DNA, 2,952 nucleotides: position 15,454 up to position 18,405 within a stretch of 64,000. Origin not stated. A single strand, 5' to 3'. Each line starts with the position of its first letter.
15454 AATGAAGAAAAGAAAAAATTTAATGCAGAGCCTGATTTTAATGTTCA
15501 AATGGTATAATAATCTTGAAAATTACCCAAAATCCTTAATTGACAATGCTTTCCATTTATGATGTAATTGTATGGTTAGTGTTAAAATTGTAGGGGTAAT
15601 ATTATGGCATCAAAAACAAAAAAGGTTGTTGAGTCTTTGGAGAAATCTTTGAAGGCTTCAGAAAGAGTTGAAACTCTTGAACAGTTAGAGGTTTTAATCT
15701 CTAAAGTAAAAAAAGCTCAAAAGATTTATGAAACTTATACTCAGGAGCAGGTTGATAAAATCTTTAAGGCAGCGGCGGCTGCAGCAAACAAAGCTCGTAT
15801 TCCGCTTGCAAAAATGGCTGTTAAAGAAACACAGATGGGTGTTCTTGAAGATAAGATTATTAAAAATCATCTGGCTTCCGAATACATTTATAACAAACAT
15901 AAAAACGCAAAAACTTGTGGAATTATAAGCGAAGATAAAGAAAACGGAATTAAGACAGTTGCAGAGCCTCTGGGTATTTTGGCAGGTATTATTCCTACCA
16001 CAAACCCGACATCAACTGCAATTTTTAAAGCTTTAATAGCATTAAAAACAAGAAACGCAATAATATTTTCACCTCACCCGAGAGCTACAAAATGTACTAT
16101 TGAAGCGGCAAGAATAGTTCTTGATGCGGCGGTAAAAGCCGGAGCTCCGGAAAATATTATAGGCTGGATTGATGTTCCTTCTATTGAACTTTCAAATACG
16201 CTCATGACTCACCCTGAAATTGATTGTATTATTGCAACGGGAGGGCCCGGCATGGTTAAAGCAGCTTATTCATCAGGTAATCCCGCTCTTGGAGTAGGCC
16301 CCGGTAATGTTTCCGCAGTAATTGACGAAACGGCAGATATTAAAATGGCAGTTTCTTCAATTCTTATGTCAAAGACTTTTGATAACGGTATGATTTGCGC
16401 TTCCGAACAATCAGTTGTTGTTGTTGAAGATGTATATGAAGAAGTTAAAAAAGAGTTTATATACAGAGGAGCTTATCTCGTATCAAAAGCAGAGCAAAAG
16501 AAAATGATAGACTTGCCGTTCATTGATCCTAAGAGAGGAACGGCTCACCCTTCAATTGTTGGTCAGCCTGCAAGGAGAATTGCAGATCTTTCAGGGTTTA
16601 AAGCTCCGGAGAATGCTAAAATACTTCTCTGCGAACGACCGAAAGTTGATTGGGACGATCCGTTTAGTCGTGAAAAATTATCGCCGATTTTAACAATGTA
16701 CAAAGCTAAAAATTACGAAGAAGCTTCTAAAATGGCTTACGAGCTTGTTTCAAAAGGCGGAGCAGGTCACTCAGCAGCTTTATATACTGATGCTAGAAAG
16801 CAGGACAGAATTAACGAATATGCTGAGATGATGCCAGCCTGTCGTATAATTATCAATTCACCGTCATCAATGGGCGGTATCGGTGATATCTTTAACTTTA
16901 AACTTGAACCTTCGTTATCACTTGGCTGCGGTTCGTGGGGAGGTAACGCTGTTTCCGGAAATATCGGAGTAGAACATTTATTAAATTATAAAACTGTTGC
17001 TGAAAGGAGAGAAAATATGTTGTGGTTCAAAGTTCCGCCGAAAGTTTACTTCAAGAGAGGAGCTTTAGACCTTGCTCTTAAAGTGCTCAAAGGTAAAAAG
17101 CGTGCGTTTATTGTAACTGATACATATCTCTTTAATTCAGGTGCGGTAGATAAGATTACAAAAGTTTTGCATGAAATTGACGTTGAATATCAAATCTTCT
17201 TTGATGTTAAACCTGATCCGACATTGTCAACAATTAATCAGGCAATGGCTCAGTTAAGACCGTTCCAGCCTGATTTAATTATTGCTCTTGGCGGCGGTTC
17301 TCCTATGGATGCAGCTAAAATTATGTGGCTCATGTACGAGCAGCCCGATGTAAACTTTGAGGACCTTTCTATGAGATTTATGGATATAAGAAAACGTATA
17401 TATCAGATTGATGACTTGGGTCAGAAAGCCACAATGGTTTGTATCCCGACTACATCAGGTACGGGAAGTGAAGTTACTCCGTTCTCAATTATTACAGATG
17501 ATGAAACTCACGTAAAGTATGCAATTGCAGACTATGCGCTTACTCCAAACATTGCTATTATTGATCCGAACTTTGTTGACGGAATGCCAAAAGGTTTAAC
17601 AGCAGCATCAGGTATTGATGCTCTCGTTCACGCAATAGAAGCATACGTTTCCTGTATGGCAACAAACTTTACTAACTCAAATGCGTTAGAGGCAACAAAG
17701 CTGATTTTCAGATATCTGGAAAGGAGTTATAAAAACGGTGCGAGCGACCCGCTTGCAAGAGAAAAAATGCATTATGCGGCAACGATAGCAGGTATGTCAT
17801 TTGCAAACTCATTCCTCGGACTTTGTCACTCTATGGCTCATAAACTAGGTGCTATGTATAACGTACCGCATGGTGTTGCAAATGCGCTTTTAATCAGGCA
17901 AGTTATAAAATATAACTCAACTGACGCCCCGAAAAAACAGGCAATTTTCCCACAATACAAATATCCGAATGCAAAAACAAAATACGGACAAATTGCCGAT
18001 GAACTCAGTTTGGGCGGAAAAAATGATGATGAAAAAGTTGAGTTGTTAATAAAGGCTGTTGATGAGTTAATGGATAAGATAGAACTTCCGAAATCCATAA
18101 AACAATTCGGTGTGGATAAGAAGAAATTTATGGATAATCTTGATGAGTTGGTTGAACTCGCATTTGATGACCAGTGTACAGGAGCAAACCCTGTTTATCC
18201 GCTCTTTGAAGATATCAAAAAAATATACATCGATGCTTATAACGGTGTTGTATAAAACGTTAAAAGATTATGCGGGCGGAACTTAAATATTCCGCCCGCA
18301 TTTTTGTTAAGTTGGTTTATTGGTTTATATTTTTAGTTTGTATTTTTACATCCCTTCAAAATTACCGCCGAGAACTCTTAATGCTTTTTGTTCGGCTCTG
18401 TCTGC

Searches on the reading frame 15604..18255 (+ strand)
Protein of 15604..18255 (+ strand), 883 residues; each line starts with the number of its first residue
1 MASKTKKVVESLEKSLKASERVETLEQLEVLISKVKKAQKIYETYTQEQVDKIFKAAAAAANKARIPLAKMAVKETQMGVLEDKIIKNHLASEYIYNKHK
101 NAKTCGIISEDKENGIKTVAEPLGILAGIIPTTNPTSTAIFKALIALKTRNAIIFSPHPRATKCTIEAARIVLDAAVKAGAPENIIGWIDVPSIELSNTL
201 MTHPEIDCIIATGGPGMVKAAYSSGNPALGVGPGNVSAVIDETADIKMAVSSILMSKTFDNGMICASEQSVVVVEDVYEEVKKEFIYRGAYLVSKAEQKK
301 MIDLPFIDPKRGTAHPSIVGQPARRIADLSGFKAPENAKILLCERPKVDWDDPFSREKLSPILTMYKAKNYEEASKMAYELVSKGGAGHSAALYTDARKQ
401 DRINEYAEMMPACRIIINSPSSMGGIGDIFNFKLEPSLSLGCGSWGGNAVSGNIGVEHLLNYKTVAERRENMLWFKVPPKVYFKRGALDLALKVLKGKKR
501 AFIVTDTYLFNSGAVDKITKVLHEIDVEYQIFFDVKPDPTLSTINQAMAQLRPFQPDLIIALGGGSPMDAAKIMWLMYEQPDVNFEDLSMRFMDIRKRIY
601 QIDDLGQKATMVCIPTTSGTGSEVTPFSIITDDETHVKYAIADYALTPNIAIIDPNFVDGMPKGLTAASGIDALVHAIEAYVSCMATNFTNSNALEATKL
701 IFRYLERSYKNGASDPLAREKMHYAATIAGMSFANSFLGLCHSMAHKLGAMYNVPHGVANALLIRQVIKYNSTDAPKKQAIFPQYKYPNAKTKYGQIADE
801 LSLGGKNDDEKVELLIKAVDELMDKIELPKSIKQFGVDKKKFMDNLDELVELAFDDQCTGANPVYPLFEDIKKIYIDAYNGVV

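Call 45: search_protein_families(library=pfam, proteins=[window:15604-18255:+], max_evalue=0.001)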
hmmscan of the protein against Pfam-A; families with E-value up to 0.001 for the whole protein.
window:15604-18255:+ (883 aa): 4 families
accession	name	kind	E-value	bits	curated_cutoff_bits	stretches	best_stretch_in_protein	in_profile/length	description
PF25137.1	ADH_Fe_C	-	1.2e-55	188.7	27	1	666-879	1-194/194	Fe-containing alcohol dehydrogenase family, C-terminal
PF00465.25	Fe-ADH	-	8.5e-49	165.8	31.3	1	478-655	1-168/168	Iron-containing alcohol dehydrogenase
PF00171.27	Aldedh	-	4.7e-26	91.8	23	1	20-421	23-426/461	Aldehyde dehydrogenase family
PF13685.12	Fe-ADH_2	-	1.7e-07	31.8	28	1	497-574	18-93/149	Iron-containing alcohol dehydrogenase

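Call 47: find_homologous_proteins(query=window:15604-18255:+, max_evalue=1e-100)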
Query window:15604-18255:+ (883 aa): 8000 proteins with E <= 1e-100 among 8000 candidates; the best 120 are listed.
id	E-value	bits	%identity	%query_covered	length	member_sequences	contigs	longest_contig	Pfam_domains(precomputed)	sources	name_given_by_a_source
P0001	0.0e+0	1987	100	100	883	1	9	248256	PF13685.13,PF00171.28,PF25137.1,PF00465.26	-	-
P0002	0.0e+0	1966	98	100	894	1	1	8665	PF13685.13,PF00171.28,PF25137.1,PF00465.26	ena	-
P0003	0.0e+0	1952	98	100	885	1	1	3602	PF13685.13,PF00171.28,PF25137.1,PF00465.26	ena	-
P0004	0.0e+0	1951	98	100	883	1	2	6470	PF13685.13,PF00171.28,PF25137.1,PF00465.26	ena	-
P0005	0.0e+0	1949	98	100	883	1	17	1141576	PF13685.13,PF00171.28,PF25137.1,PF00465.26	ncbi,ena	-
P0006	0.0e+0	1947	98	100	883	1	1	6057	PF13685.13,PF00171.28,PF25137.1,PF00465.26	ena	-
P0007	0.0e+0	1945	97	100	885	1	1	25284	PF13685.13,PF00171.28,PF25137.1,PF00465.26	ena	-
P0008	0.0e+0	1941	97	100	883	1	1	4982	PF13685.13,PF00171.28,PF25137.1,PF00465.26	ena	-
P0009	0.0e+0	1941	97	100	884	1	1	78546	PF13685.13,PF00171.28,PF25137.1,PF00465.26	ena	-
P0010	0.0e+0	1939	97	100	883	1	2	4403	PF13685.13,PF00171.28,PF25137.1,PF00465.26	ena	-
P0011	0.0e+0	1939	97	100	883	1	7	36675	PF13685.13,PF00171.28,PF25137.1,PF00465.26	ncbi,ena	-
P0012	0.0e+0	1934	97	100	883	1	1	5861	PF13685.13,PF00171.28,PF25137.1,PF00465.26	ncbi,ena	-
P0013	0.0e+0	1934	97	100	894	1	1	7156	PF13685.13,PF00171.28,PF25137.1,PF00465.26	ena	-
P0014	0.0e+0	1932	96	100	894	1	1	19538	PF13685.13,PF00171.28,PF25137.1,PF00465.26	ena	-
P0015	0.0e+0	1922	96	100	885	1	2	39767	PF13685.13,PF00171.28,PF25137.1,PF00465.26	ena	-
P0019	0.0e+0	1794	89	100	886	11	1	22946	PF13685.13,PF00171.28,PF25137.1,PF00465.26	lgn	-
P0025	0.0e+0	1756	86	100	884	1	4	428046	PF13685.13,PF00171.28,PF25137.1,PF00465.26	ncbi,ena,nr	ncbi:bifunctional acetaldehyde-CoA/alcohol dehydrogenase [bacterium]|nr:bifunctional acetaldehyde-Co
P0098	0.0e+0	1681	83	100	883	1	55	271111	PF13685.13,PF00171.28,PF25137.1,PF00465.26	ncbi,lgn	-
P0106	0.0e+0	1679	83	100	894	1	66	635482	PF13685.13,PF00171.28,PF25137.1,PF00465.26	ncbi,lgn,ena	-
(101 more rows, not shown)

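Call 48: find_encoding_contigs(protein=P0025, flank=2000, max_places=2)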
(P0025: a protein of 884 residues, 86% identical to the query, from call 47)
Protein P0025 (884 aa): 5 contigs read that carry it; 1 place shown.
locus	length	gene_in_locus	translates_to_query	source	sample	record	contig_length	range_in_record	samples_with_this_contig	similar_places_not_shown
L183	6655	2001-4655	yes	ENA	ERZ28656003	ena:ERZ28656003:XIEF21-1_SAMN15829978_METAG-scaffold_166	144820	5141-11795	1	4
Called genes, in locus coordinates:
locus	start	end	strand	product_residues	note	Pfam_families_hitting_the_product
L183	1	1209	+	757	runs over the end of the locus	PF02743:dCache_1, PF22673:MCP-like_PDC_1, PF00672:HAMP (weak), PF07228:SpoIIE, PF13581:HATPase_c_2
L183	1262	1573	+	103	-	PF01740:STAS, PF13466:STAS_2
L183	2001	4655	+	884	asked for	PF00171:Aldedh, PF00465:Fe-ADH, PF13685:Fe-ADH_2 (weak), PF25137:ADH_Fe_C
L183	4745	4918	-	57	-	PF01165:Ribosomal_S21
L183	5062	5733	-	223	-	-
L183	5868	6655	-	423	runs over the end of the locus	PF00395:SLH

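Call 49: find_encoding_contigs(protein=P0106, flank=2000, max_places=2)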
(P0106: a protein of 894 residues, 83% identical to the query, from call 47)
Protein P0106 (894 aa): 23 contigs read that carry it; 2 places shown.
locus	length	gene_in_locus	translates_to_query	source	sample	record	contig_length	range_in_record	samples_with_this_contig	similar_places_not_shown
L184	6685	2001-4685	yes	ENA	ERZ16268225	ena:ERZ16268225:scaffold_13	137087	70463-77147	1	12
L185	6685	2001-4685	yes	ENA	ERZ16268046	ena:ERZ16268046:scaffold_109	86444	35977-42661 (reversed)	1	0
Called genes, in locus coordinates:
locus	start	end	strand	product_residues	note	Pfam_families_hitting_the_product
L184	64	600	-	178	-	PF21349:RUBY_RBDX, PF02915:Rubrerythrin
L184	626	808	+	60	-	-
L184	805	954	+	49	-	-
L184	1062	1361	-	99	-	-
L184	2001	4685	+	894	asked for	PF00171:Aldedh, PF00465:Fe-ADH, PF13685:Fe-ADH_2 (weak), PF25137:ADH_Fe_C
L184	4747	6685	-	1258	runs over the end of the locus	-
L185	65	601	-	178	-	PF21349:RUBY_RBDX, PF02915:Rubrerythrin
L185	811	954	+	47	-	-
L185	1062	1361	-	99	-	-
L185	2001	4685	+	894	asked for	PF00171:Aldedh, PF00465:Fe-ADH, PF13685:Fe-ADH_2 (weak), PF25137:ADH_Fe_C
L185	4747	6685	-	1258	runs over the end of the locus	-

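Call 50: find_encoding_contigs(protein=P0098, flank=2000, max_places=2)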
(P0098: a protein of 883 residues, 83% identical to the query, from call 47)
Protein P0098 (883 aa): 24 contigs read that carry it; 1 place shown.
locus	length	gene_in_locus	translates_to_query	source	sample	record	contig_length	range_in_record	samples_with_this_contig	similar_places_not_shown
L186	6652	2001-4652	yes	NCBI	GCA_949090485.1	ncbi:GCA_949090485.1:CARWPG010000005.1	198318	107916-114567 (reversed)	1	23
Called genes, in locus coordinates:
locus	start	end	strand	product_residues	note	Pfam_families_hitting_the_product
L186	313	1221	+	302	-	PF00669:Flagellin_N, PF00700:Flagellin_C (weak)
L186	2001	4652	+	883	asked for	PF00171:Aldedh, PF00465:Fe-ADH, PF13685:Fe-ADH_2 (weak), PF25137:ADH_Fe_C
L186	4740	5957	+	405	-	PF00579:tRNA-synt_1b, PF22421:SYY_C-terminal, PF01479:S4 (weak)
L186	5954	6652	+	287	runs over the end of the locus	PF00291:PALP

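Call 51: find_encoding_contigs(protein=P0019, flank=2000, max_places=2)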
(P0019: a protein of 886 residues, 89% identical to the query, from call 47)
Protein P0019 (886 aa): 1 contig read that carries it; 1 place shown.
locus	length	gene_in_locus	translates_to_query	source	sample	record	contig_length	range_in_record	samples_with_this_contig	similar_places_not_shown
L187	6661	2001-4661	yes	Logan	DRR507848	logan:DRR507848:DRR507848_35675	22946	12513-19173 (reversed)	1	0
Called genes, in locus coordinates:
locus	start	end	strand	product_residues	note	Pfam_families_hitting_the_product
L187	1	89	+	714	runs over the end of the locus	PF01138:RNase_PH, PF03725:RNase_PH_C, PF03726:PNPase, PF01138:RNase_PH, PF00013:KH_1, PF00575:S1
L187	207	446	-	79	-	PF00196:GerE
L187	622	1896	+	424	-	-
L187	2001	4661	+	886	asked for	PF00171:Aldedh, PF00465:Fe-ADH, PF13685:Fe-ADH_2 (weak), PF25137:ADH_Fe_C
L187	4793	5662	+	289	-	PF00291:PALP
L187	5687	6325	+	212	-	PF25087:GMPPB_C (faint), PF00132:Hexapep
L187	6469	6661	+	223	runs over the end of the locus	-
